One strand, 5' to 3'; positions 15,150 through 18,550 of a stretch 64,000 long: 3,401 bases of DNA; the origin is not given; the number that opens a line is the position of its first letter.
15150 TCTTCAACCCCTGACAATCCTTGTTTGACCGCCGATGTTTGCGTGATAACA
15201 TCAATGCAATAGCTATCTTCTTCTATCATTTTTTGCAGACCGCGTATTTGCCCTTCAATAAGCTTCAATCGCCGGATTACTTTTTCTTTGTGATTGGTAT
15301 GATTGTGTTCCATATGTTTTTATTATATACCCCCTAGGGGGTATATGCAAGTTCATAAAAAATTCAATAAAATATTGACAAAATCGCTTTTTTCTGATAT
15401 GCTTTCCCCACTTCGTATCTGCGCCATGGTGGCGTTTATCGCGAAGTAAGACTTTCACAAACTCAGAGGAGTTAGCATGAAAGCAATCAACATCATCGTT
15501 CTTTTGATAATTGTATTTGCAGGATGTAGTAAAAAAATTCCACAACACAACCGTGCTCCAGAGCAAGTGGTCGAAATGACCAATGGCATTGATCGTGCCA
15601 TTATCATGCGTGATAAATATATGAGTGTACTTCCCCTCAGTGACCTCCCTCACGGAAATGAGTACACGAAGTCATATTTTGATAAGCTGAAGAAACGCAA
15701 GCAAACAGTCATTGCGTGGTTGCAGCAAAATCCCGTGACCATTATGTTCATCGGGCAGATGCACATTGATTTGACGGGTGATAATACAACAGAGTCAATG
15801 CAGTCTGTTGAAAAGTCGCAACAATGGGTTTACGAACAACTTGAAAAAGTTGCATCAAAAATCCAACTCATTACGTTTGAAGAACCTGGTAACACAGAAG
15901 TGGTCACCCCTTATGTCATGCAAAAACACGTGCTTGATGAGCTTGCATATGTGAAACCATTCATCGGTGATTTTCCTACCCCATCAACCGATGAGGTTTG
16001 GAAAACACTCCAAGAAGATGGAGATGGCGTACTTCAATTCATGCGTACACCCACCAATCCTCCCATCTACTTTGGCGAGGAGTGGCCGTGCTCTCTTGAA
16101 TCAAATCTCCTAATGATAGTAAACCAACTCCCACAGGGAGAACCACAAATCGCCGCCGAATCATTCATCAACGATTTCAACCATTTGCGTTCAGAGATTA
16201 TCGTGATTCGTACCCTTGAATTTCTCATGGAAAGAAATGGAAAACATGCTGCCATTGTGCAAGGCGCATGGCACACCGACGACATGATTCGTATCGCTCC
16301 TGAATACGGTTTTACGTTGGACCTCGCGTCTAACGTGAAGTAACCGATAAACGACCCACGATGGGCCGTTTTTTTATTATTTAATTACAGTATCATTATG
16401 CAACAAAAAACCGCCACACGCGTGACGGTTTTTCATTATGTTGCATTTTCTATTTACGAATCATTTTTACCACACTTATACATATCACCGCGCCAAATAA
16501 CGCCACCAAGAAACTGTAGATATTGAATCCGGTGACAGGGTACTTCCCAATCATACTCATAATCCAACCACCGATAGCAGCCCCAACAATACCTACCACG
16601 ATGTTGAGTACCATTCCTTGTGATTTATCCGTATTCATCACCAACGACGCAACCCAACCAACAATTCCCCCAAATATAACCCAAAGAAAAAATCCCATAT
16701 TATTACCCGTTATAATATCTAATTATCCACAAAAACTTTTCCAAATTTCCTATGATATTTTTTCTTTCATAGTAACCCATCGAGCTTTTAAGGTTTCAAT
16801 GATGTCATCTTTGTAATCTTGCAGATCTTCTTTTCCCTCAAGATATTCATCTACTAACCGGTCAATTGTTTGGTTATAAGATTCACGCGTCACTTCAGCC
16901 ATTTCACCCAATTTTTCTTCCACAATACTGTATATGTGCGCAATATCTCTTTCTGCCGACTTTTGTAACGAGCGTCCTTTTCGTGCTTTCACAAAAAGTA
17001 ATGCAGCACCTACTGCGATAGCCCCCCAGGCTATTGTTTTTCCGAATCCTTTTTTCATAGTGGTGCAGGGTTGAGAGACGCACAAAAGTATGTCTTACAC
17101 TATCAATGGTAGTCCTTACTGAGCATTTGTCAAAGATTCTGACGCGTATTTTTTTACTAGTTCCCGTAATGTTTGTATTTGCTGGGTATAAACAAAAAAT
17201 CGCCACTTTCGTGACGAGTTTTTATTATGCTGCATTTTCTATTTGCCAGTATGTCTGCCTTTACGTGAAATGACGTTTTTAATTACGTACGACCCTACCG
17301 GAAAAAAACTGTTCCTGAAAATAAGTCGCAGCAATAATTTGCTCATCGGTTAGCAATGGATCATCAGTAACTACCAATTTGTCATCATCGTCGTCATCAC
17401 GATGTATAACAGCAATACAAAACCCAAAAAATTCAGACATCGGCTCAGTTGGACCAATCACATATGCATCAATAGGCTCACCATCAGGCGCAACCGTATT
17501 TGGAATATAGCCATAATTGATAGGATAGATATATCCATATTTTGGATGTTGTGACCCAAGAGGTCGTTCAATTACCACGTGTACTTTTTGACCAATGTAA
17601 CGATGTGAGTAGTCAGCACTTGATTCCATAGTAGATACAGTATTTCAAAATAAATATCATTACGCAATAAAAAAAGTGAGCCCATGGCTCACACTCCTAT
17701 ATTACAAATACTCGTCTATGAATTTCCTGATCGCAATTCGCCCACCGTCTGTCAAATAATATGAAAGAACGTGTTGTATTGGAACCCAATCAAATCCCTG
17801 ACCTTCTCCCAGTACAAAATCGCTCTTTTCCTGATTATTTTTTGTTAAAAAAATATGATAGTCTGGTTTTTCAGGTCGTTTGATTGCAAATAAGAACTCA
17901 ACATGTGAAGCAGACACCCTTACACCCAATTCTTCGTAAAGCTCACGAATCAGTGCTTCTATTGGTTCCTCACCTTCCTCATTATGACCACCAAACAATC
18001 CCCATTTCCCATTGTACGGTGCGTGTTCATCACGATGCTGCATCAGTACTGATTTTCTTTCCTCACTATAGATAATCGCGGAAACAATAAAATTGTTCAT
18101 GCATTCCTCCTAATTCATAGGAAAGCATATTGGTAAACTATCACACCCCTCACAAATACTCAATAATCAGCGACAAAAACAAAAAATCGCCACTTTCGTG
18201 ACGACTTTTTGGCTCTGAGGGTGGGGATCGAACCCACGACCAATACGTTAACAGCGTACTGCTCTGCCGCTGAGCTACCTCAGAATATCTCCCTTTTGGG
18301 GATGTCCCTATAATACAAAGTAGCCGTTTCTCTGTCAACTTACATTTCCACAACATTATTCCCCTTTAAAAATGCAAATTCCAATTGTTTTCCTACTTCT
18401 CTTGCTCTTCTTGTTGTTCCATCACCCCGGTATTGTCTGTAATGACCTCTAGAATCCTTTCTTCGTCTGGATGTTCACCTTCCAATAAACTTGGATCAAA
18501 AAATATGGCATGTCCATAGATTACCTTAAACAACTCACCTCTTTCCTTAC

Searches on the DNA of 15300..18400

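Call 89: search_rna_families(source=window, start=15300, end=18400, threshold=evalue, max_evalue=0.1)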
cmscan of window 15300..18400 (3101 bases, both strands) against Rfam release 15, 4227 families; matches with E-value up to 0.1: 1.
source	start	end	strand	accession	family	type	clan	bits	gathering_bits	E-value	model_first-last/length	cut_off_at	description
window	18213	18284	-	RF00005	tRNA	Gene; tRNA;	CL00001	68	29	5.4e-14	1-71/71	no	tRNA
